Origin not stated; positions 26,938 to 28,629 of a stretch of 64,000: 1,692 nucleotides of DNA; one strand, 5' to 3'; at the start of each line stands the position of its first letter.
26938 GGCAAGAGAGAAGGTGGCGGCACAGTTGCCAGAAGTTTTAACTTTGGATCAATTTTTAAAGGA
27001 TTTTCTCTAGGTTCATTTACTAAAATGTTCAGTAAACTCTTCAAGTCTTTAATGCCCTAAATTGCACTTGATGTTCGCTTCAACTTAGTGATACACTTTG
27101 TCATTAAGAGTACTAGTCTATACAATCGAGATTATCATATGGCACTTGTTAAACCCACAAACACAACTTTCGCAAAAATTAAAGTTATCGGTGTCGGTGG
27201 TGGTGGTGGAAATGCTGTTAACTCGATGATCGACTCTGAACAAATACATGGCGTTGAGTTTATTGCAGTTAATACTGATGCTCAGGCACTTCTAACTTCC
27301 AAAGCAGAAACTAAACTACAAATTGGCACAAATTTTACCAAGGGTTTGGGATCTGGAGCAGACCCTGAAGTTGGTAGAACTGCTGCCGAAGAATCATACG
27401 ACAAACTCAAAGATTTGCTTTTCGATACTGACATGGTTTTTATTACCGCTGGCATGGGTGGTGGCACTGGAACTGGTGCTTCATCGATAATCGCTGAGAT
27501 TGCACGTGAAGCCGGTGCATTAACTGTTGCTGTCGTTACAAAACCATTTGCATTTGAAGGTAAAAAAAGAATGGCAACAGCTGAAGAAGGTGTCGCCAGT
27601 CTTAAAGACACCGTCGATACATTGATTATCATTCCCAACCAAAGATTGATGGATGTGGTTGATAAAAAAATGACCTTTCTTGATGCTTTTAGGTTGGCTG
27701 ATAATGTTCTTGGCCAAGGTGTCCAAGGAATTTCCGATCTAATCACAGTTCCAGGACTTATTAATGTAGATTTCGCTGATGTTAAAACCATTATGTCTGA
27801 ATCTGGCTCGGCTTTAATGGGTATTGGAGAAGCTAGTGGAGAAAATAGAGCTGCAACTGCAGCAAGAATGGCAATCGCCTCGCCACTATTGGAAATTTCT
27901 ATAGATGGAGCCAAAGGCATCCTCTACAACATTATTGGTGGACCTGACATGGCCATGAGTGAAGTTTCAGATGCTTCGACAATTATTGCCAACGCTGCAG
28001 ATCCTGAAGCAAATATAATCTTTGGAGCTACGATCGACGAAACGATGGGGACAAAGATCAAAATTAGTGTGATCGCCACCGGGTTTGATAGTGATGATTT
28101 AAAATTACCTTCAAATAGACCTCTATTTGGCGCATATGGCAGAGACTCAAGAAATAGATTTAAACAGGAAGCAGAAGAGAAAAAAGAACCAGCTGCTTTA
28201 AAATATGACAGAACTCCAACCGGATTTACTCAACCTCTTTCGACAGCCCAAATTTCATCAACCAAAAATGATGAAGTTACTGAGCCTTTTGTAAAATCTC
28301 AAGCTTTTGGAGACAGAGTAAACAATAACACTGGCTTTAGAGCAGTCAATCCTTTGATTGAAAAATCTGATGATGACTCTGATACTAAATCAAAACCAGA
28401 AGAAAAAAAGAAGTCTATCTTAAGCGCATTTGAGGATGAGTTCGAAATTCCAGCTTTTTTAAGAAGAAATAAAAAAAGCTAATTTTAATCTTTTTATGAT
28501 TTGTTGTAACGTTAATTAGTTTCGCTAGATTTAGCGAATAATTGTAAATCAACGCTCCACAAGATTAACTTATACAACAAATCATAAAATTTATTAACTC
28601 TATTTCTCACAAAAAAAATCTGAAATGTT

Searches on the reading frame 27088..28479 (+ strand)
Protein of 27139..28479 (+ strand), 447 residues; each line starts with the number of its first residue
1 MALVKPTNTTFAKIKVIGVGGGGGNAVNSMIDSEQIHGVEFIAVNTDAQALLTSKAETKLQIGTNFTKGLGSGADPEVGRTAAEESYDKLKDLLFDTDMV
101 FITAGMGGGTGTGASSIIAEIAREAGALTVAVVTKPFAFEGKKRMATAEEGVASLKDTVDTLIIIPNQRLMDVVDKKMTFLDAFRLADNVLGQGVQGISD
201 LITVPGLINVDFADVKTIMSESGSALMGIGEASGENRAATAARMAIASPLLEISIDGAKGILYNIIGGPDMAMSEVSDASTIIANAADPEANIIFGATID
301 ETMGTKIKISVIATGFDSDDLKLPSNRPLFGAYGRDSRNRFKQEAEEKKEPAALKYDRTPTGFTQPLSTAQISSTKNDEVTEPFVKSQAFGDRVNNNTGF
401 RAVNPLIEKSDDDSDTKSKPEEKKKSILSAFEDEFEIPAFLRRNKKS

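Call 59: find_related_loci(query=window:27139-28479:+, collection=genome_contigs, flank=10000)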
Query window:27139-28479:+ (447 aa) in genome_contigs; peptide patterns used: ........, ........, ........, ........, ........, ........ (x = any residue, [..] = any of these).
267 stretches matched a pattern; 132 encode a relative of the query (tblastn E <= 1e-3); the best 80 are kept; 80 distinct loci.
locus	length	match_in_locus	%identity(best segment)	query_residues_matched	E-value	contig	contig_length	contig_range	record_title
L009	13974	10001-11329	95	1-443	0e+0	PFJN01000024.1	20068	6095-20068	MAG: Candidatus Pacebacteria bacterium CG_4_10_14_3_um_filter_34_15 CG_4_10_14_3_um_filter_scaffold_1464_c, whole genome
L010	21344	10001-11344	87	1-445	0e+0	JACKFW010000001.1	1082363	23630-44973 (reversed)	MAG: Pseudomonadales bacterium isolate HK-STAS-PATE-15 HK-STAS-PATE-15_1, whole genome shotgun sequence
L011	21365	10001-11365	81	1-447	0e+0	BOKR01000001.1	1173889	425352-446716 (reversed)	MAG: Patescibacteria group bacterium BroJett025 DNA, sequence1, whole genome shotgun sequence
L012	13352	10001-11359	82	1-445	0e+0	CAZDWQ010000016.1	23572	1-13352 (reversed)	MAG TPA_asm: uncultured Pseudomonadales bacterium isolate SRP192515_co1_182 genome assembly, contig: NODE_1971_length_23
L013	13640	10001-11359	81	1-445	0e+0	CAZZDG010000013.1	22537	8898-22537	MAG TPA_asm: uncultured Pseudomonadales bacterium isolate binchicken_co321_113 genome assembly, contig: NODE_858_length_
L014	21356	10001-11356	80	1-446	0e+0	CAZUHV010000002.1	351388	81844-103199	MAG TPA_asm: uncultured Pseudomonadales bacterium isolate binchicken_co277_32 genome assembly, contig: NODE_47_length_35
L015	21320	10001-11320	74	1-445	0e+0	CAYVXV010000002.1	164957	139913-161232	MAG TPA_asm: uncultured Pseudomonadales bacterium isolate SRP193661_co2_36 genome assembly, contig: NODE_47_length_16495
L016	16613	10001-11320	77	1-443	0e+0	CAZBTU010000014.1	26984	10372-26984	MAG TPA_asm: uncultured Pseudomonadales bacterium isolate SRP286056_co2_100 genome assembly, contig: NODE_2545_length_26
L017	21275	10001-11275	76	1-446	0e+0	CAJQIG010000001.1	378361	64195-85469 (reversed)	uncultured Patescibacteria group bacterium isolate 0.2_20180412_Bin_MAXBIN_228_sub_1 genome assembly, contig: c_00000000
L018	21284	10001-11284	75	1-446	0e+0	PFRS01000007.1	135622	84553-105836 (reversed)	MAG: Candidatus Pacebacteria bacterium CG_4_9_14_0_2_um_filter_40_15 CG_4_9_14_0.2_um_filter_scaffold_19_c, whole genome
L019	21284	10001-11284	74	1-445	0e+0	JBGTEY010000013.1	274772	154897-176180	MAG: Patescibacteria group bacterium isolate JTS-RE179 k141_3005249, whole genome shotgun sequence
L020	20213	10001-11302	74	1-445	0e+0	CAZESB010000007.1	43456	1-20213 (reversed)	MAG TPA_asm: uncultured Pseudomonadales bacterium isolate SRP193661_co1_63 genome assembly, contig: NODE_933_length_4345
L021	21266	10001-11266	72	1-445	0e+0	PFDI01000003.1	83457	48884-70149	MAG: Candidatus Pacebacteria bacterium CG10_big_fil_rev_8_21_14_0_10_44_54 CG10_8_21_14_0.10_scaffold_170_c, whole genom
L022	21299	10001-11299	75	1-443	0e+0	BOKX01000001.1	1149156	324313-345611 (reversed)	Patescibacteria group bacterium BroJett032 DNA, sequence1, whole genome shotgun sequence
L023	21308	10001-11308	78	1-440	0e+0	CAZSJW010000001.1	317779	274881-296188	MAG TPA_asm: uncultured Pseudomonadales bacterium isolate SRP286056_co2_78 genome assembly, contig: NODE_15_length_31777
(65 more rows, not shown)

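Call 66: search_protein_families(library=pfam, proteins=[L009:11736-12854:-, L009:13161-13616:+, L010:11499-12293:-, L011:13199-14254:-, L011:14395-15297:+, L011:15820-16638:-, L012:11425-13038:-, L013:12904-13536:-, L014:12837-13505:-, L011:15302-15820:-], max_evalue=0.001)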
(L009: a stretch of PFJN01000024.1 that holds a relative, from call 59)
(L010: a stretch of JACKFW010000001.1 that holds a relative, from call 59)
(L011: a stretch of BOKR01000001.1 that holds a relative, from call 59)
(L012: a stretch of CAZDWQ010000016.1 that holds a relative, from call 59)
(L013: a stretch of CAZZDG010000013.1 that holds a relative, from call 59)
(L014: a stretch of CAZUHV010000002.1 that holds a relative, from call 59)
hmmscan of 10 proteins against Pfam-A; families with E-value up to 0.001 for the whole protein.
L009:11736-12854:- (372 aa): 1 family
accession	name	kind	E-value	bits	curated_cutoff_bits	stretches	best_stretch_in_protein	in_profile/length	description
PF07690.21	MFS_1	-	6.3e-10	38.9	33.4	2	14-305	6-322/347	Major Facilitator Superfamily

L009:13161-13616:+ (151 aa): 0 families

L010:11499-12293:- (264 aa): 1 family
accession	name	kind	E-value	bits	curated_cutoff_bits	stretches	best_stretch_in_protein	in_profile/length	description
PF01553.26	Acyltransferase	-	4.8e-09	36.6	23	1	56-190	9-122/132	Acyltransferase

L011:13199-14254:- (351 aa): 1 family
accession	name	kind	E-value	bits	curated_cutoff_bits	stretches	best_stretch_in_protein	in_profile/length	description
PF09594.16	GT87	-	3.3e-24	86.4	25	1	44-274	1-231/237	Glycosyltransferase family 87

L011:14395-15297:+ (300 aa): 2 families
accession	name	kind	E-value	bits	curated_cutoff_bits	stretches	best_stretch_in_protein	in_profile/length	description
PF06983.19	3-dmu-9_3-mt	-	6.1e-70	233.5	24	2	140-260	2-116/116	3-demethylubiquinone-9 3-methyltransferase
PF00903.31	Glyoxalase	-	1.7e-06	28.9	20.6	0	11-128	9-121/121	Glyoxalase/Bleomycin resistance protein/Dioxygenase superfamily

L011:15820-16638:- (272 aa): 1 family
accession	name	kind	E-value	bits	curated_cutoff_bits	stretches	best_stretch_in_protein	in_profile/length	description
PF00459.30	Inositol_P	-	1.4e-48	166.2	27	1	4-264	3-263/271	Inositol monophosphatase family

L012:11425-13038:- (537 aa): 2 families
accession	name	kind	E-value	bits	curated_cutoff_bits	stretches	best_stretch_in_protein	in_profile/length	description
PF00239.26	Resolvase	-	3.2e-22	79.7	23.3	1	5-147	2-143/145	Resolvase, N terminal domain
PF13408.12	Zn_ribbon_recom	-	8.4e-08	32.9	25.3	1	278-335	4-55/58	Recombinase zinc beta ribbon domain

L013:12904-13536:- (210 aa): 1 family
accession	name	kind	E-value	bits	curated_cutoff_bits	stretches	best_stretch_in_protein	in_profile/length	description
PF09594.16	GT87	-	5.8e-10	39.8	25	1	3-128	100-230/237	Glycosyltransferase family 87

L014:12837-13505:- (222 aa): 1 family
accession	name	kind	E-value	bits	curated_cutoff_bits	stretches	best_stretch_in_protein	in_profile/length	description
PF09335.16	VTT_dom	-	1.9e-15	57.8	33.9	1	35-167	1-122/123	VTT domain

L011:15302-15820:- (172 aa): 1 family
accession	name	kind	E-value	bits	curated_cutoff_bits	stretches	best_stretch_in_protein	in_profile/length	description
PF00293.34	NUDIX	-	2.2e-12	47.6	21.1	1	30-154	2-130/134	NUDIX domain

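Call 108: search_protein_families(library=padloc, proteins=[L003:8111-9910:-, L003:7362-8048:-, L006:8301-9908:-, L006:9956-10612:-, L006:1872-2948:+, L005:8889-11099:+, L005:4564-6246:+, L089:5145-6503:+, L089:6519-8243:+, L091:6099-8051:+], max_evalue=0.1)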
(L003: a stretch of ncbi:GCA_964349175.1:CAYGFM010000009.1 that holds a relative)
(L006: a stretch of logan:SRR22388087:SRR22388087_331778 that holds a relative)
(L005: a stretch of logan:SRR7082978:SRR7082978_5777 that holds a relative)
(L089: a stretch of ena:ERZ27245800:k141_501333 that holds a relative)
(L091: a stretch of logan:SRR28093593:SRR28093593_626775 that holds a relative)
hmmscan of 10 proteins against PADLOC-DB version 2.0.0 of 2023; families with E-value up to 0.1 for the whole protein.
L003:8111-9910:- (599 aa): 0 families

L003:7362-8048:- (228 aa): 0 families

L006:8301-9908:- (535 aa): 0 families

L006:9956-10612:- (218 aa): 0 families

L006:1872-2948:+ (358 aa): 0 families

L005:8889-11099:+ (736 aa): 1 family
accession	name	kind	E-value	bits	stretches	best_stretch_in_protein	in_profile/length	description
PDLC02099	Cas6_IIIh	-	0.03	11.7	1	307-351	186-229/313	-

L005:4564-6246:+ (560 aa): 0 families

L089:5145-6503:+ (452 aa): 0 families

L089:6519-8243:+ (574 aa): 0 families

L091:6099-8051:+ (650 aa): 0 families

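Call 109: search_protein_families(library=pfam, proteins=[L003:8111-9910:-, L003:7362-8048:-, L006:8301-9908:-, L006:9956-10612:-, L006:1872-2948:+, L005:8889-11099:+, L005:4564-6246:+, L089:5145-6503:+, L004:12966-14081:+, L091:6099-8051:+], max_evalue=0.1)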
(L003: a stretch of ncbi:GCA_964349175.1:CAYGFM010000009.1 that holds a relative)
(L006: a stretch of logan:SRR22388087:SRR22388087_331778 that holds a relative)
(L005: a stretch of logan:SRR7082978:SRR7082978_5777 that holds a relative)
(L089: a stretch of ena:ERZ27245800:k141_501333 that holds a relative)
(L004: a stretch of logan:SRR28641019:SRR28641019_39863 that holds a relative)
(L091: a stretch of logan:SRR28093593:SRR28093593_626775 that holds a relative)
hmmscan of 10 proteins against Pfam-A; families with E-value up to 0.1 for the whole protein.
L003:8111-9910:- (599 aa): 0 families

L003:7362-8048:- (228 aa): 0 families

L006:8301-9908:- (535 aa): 2 families
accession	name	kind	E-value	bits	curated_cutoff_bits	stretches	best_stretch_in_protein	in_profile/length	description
PF19743.5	ASTN1_2_fn3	-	0.016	15.9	24.3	1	184-242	15-72/123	ASTN1/2 Fn3 domain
PF14515.11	HOASN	-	0.049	14.5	25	0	82-144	9-72/93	Haem-oxygenase-associated N-terminal helices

L006:9956-10612:- (218 aa): 0 families

L006:1872-2948:+ (358 aa): 0 families

L005:8889-11099:+ (736 aa): 1 family
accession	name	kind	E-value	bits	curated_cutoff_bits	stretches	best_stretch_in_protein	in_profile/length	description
PF22642.1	MinC_N_1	-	0.0063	17.2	27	0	551-581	37-70/78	Cell-division inhibitor MinC, N-terminal domain-like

L005:4564-6246:+ (560 aa): 0 families

L089:5145-6503:+ (452 aa): 1 family
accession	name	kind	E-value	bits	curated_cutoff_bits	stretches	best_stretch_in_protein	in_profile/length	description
PF24430.1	DUF7553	-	0.013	16.4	27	1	187-220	25-58/85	Family of unknown function (DUF7553)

L004:12966-14081:+ (371 aa): 0 families

L091:6099-8051:+ (650 aa): 0 families
